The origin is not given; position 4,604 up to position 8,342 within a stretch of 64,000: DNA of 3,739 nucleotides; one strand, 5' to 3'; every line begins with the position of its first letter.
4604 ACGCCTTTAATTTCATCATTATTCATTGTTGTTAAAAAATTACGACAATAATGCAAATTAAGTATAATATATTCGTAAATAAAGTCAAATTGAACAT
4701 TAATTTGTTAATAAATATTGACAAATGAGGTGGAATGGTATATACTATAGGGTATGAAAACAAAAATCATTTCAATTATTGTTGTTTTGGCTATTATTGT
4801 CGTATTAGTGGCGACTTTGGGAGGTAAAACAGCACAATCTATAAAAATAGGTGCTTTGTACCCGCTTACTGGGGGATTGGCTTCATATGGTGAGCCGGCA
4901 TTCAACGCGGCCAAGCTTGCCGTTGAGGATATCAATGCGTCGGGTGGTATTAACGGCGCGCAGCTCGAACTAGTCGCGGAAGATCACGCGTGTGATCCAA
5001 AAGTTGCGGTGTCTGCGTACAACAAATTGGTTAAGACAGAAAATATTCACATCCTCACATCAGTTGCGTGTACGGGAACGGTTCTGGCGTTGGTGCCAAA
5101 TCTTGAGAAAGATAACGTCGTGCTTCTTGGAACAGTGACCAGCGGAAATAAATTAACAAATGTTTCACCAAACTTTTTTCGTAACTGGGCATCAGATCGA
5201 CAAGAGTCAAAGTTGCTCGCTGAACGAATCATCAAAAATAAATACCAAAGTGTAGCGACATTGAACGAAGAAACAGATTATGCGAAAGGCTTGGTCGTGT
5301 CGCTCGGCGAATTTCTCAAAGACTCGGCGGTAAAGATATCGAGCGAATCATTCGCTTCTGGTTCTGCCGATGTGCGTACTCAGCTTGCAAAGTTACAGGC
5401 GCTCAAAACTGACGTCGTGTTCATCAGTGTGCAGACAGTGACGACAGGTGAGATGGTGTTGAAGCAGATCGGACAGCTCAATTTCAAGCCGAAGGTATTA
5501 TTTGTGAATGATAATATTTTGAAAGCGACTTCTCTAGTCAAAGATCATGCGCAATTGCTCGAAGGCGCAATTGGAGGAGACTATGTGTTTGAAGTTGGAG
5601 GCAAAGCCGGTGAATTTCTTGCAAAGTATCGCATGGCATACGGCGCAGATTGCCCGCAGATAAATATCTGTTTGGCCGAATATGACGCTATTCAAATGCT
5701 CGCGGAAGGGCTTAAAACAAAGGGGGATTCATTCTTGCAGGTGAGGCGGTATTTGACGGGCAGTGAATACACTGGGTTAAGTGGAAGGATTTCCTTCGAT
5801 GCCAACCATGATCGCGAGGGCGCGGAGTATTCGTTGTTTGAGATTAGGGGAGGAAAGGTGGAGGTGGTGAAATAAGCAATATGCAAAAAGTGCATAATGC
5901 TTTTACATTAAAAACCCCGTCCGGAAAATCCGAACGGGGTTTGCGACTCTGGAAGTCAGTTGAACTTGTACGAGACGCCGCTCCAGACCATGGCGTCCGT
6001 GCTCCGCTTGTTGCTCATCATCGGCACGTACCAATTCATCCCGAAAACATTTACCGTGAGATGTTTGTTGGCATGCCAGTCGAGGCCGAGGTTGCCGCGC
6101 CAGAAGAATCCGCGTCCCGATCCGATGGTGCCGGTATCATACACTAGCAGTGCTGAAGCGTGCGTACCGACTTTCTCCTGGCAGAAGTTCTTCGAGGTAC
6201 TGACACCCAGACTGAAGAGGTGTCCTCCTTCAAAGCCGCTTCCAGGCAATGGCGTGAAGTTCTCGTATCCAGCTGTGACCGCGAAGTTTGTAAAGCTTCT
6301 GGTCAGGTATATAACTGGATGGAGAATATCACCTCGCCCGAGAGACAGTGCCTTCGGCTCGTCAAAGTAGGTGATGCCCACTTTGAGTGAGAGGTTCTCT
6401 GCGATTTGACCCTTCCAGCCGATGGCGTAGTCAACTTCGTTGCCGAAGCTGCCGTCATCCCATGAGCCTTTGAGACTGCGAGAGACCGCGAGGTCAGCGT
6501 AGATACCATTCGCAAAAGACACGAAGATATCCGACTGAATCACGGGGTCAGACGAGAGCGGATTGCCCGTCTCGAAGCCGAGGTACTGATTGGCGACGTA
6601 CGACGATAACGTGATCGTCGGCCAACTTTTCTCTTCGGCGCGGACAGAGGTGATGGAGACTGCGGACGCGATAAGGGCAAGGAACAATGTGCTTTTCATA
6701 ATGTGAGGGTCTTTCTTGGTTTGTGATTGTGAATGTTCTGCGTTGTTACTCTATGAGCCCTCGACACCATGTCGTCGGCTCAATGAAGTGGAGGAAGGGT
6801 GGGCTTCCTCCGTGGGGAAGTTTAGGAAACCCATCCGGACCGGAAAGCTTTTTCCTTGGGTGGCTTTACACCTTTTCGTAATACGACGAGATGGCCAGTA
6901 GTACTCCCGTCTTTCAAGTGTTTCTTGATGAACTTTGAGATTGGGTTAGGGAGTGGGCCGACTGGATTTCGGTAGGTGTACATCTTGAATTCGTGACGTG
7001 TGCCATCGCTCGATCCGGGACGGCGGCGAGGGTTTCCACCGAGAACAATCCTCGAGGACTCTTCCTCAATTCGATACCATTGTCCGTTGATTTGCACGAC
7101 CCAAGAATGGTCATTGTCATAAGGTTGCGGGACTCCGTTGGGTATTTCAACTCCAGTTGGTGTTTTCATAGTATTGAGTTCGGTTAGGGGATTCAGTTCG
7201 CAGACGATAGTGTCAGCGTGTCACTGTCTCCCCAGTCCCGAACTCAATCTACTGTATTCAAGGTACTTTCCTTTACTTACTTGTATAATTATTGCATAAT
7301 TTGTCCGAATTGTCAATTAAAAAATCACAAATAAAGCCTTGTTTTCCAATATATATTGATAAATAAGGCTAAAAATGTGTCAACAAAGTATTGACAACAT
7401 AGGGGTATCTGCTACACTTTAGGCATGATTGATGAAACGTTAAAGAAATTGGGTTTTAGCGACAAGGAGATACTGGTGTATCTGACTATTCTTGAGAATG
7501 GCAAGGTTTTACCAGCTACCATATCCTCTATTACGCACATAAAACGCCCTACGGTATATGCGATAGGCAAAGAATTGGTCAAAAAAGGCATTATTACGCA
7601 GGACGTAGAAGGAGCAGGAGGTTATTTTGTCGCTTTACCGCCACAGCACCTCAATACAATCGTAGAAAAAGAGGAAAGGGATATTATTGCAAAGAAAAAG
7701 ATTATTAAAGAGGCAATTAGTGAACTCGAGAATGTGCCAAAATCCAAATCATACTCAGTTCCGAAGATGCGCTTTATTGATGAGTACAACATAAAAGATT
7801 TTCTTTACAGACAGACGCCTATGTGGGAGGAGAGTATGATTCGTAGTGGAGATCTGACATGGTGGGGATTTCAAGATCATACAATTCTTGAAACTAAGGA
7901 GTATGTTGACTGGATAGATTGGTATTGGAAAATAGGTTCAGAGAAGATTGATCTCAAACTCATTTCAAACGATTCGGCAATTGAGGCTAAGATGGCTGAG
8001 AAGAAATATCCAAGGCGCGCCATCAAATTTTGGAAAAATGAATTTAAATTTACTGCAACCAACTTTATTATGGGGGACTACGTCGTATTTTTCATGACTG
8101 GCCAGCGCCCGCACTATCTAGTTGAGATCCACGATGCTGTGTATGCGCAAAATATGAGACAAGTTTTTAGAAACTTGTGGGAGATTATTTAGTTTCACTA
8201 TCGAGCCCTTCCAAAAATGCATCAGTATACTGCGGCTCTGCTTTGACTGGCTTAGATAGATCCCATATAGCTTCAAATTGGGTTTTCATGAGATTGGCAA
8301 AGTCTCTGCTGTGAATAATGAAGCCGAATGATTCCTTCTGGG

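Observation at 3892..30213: Expanded family of divergent two-gene modules pairing a TrmB-like regulator with an orphan membrane-anchored LivJ-type binding protein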

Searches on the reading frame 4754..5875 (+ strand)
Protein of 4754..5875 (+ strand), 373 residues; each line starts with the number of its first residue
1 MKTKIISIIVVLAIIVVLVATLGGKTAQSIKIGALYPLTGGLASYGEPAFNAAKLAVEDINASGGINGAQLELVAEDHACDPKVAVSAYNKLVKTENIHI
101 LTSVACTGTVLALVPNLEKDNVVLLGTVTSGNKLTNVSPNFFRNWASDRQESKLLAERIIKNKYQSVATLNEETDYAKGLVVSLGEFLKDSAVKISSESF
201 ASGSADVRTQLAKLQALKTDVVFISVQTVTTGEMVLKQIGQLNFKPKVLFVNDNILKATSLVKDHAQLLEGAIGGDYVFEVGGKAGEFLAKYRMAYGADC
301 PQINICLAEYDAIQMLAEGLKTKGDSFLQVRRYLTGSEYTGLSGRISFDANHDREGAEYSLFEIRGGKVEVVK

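Call 4: search_protein_families(library=pfam, proteins=[window:4754-5875:+], max_evalue=0.01)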
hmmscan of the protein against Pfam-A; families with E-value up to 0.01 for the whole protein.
window:4754-5875:+ (373 aa): 3 families
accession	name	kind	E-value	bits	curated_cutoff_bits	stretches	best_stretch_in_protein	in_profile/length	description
PF13458.12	Peripla_BP_6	-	1.2e-51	176.9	31.7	1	29-367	1-342/343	Periplasmic binding protein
PF01094.35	ANF_receptor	-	1.1e-25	90.9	25.4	1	51-364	4-350/353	Receptor family ligand binding region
PF13433.12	Peripla_BP_5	-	2.2e-21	76.8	27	1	30-352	1-325/363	Periplasmic binding protein domain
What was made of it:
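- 4754..5875 (+): B1, membrane-anchored Liv-type binding protein; the most LivJ-like of the five. Peripla_BP_6 E 1e-51 (call 4).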

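Call 41: search_solved_structures(query=window:4754-5875:+, max_evalue=0.001, show_alignments=1)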
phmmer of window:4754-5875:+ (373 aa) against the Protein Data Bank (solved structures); distinct sequences matched with E-value up to 0.001: 40.
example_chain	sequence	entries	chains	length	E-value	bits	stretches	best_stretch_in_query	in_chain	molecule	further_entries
4gnr_A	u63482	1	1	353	9e-28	100.7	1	27-371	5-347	ABC transporter substrate-binding protein-branched chain amino acid transport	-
1z15_A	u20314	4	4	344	8.8e-23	84.3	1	29-364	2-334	Leu/Ile/Val-binding protein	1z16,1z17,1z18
2liv_A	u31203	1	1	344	3.2e-22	82.5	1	29-364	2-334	LEUCINE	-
4n0q_A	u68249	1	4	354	2.4e-21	79.6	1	29-228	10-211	Leu/Ile/Val-binding protein homolog 3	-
1usg_A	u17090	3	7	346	5.5e-20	75.1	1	29-363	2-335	LEUCINE-SPECIFIC BINDING PROTEIN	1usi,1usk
8z0g_A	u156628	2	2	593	2.8e-19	72.7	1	40-364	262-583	Leu/Ile/Val-binding protein,Leu/Ile/Val-binding protein,mNeonGreen | NeIle,Leu/Ile/Val-binding protein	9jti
2lbp_A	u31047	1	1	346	4e-19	72.3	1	29-363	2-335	LEUCINE-BINDING PROTEIN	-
3ipc_A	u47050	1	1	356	8.3e-17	64.6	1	32-367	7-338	ABC transporter, substrate binding protein (Amino acid)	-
3ip5_A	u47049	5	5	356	4.4e-16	62.3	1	32-367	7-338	ABC transporter, substrate binding protein (Amino acid)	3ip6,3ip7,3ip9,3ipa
8tg1_A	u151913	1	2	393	4.7e-16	62.2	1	25-353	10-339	Extracellular ligand-binding receptor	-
4q6w_A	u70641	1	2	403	1.6e-14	57.2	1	11-323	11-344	Putative leu/ile/val-binding protein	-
8q52_A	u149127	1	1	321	2.7e-14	56.4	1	29-249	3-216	Leucine-specific-binding protein,Chemotaxis protein CheY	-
4mpt_A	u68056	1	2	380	3e-13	53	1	26-323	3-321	Putative leu/ile/val-binding protein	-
7ca3_A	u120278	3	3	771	7.3e-13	51.7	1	5-205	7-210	Gamma-aminobutyric acid type B receptor subunit 1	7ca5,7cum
4mqe_A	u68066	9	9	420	3.5e-12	49.4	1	28-205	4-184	Gamma-aminobutyric acid type B receptor subunit 1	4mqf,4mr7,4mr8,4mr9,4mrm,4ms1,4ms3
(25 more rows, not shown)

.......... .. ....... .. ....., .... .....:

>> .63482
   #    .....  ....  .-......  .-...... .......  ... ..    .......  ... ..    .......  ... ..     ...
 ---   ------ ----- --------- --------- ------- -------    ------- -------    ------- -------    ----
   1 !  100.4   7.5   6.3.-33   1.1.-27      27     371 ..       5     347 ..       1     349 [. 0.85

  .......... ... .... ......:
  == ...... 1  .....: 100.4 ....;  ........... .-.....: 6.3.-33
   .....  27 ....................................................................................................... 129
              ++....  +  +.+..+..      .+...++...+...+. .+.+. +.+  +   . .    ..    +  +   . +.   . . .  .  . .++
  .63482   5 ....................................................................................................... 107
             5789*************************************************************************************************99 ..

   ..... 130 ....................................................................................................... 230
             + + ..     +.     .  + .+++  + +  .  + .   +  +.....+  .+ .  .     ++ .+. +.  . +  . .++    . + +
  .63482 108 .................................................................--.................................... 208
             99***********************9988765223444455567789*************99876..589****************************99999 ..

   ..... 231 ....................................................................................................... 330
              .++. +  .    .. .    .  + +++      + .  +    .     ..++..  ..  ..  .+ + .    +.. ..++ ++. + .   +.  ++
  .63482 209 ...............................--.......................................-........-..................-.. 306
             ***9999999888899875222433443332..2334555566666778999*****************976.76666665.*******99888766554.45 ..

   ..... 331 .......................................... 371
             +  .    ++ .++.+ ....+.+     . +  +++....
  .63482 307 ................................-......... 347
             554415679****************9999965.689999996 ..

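Call 43: search_solved_structures(query=window:4754-5875:+, max_evalue=1e-20, show_alignments=2)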
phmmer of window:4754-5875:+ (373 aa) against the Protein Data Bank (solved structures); distinct sequences matched with E-value up to 1e-20: 4.
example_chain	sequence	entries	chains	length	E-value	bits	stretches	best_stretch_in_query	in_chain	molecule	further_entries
4gnr_A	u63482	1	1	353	9e-28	100.7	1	27-371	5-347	ABC transporter substrate-binding protein-branched chain amino acid transport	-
1z15_A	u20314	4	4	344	8.8e-23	84.3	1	29-364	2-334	Leu/Ile/Val-binding protein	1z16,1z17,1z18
2liv_A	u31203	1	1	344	3.2e-22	82.5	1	29-364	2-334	LEUCINE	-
4n0q_A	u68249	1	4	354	2.4e-21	79.6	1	29-228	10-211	Leu/Ile/Val-binding protein homolog 3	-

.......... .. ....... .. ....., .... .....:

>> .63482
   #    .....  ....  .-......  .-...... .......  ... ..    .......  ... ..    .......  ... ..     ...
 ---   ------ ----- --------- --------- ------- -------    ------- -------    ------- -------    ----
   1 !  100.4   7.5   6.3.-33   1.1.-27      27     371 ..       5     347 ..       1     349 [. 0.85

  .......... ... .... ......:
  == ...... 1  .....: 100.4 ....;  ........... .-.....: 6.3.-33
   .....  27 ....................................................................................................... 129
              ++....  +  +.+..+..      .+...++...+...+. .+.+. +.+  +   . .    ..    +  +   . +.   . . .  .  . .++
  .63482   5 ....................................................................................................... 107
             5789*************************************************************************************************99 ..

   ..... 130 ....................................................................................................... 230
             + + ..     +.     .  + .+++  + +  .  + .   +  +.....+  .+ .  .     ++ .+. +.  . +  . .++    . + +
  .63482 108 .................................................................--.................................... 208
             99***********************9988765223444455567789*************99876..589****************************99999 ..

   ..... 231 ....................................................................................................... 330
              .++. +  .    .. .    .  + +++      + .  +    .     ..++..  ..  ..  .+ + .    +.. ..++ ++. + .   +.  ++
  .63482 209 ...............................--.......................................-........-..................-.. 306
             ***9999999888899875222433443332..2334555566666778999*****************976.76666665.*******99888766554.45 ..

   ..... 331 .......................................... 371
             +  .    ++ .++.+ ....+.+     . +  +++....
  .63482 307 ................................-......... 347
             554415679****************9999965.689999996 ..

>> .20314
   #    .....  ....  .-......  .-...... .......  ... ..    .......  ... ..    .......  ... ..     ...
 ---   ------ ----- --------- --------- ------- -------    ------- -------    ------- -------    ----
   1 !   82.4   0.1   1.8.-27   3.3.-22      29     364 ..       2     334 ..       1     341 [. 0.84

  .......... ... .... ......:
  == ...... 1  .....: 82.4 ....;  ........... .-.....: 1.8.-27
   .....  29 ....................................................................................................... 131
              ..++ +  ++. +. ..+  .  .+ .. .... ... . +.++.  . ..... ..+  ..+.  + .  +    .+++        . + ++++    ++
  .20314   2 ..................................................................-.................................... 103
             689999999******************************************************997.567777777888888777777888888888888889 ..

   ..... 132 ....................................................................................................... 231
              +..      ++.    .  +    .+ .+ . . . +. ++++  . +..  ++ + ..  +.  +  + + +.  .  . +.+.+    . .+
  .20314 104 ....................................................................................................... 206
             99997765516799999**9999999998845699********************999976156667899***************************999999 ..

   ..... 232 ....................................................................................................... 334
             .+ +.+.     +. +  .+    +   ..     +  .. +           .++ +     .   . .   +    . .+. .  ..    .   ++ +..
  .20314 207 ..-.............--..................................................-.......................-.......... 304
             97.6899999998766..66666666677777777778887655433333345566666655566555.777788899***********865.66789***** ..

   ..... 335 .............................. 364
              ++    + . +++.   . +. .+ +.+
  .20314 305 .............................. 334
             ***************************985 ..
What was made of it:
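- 4754..5875 (+): PDB hits 4gnr and 1z15 (calls 41, 43).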

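Call 72: search_protein_families(library=ncbifam, proteins=[window:4754-5875:+], max_evalue=0.001)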
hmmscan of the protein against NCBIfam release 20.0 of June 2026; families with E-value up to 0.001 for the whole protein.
window:4754-5875:+ (373 aa): 3 families
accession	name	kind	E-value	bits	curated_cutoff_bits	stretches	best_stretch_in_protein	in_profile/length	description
NF011933.0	PRK15404.1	subfamily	1.8e-34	119.4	477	1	14-364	11-360/370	high-affinity branched-chain amino acid ABC transporter substrate-binding protein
TIGR03407.1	urea_ABC_UrtA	exception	1.8e-17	63.3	492.75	1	30-353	1-329/361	urea ABC transporter substrate-binding protein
TIGR03669.1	urea_ABC_arch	equivalog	1.5e-10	40.6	494.8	1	30-121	1-92/375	urea ABC transporter substrate-binding protein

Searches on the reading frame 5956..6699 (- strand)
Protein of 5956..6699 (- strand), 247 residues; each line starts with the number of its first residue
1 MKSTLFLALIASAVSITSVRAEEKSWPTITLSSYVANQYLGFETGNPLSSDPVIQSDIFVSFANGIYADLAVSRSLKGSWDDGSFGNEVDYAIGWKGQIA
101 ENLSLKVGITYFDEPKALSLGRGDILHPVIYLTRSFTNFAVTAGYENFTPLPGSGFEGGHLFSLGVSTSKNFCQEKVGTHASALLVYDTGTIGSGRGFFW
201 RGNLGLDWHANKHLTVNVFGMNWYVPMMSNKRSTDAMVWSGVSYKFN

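Call 74: search_protein_families(library=pfam, proteins=[window:5956-6699:-], max_evalue=0.1)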
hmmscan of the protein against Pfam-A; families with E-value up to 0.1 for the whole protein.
window:5956-6699:- (247 aa): 0 families

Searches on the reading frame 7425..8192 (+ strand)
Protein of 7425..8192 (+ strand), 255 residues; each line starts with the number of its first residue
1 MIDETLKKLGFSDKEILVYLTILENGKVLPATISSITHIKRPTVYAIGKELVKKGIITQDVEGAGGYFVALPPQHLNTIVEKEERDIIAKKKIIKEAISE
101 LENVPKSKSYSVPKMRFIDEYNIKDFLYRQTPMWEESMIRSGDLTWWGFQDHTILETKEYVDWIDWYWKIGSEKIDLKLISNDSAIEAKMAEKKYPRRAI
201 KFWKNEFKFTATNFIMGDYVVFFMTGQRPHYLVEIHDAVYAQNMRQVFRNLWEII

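Call 3: search_protein_families(library=pfam, proteins=[window:7425-8192:+], max_evalue=0.01)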
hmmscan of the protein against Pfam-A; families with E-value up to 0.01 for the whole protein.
window:7425-8192:+ (255 aa): 1 family
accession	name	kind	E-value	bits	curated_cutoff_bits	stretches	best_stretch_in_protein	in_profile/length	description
PF01978.25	TrmB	-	2.9e-12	46.7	25.6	1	6-62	1-57/68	Sugar-specific transcriptional regulator TrmB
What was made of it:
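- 7425..8192 (+): R2, TrmB-like regulator with no binding-protein partner. It is divergent from two genes of unknown function (6822-7169 and 5956-6699). Pfam TrmB E 2.9e-12 (call 3).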

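Call 72: search_protein_families(library=ncbifam, proteins=[window:7425-8192:+], max_evalue=0.001)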
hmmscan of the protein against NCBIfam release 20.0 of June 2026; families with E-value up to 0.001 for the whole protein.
window:7425-8192:+ (255 aa): 3 families
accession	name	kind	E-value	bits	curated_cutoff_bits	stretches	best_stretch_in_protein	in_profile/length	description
NF047392.1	TransRegTrmBHalo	equivalog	0.00015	20.9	500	1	3-58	10-65/349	HTH-type sugar sensing transcriptional regulator TrmB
NF040851.1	tran_reg_TrmB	equivalog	0.00022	20.5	600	1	4-91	9-94/338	HTH-type sugar-sensing transcriptional regulator TrmB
NF047390.1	TransRegTrmBL1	equivalog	0.00049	19.2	650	1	4-103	8-103/341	HTH-type sugar sensing transcriptional regulator TrmBL1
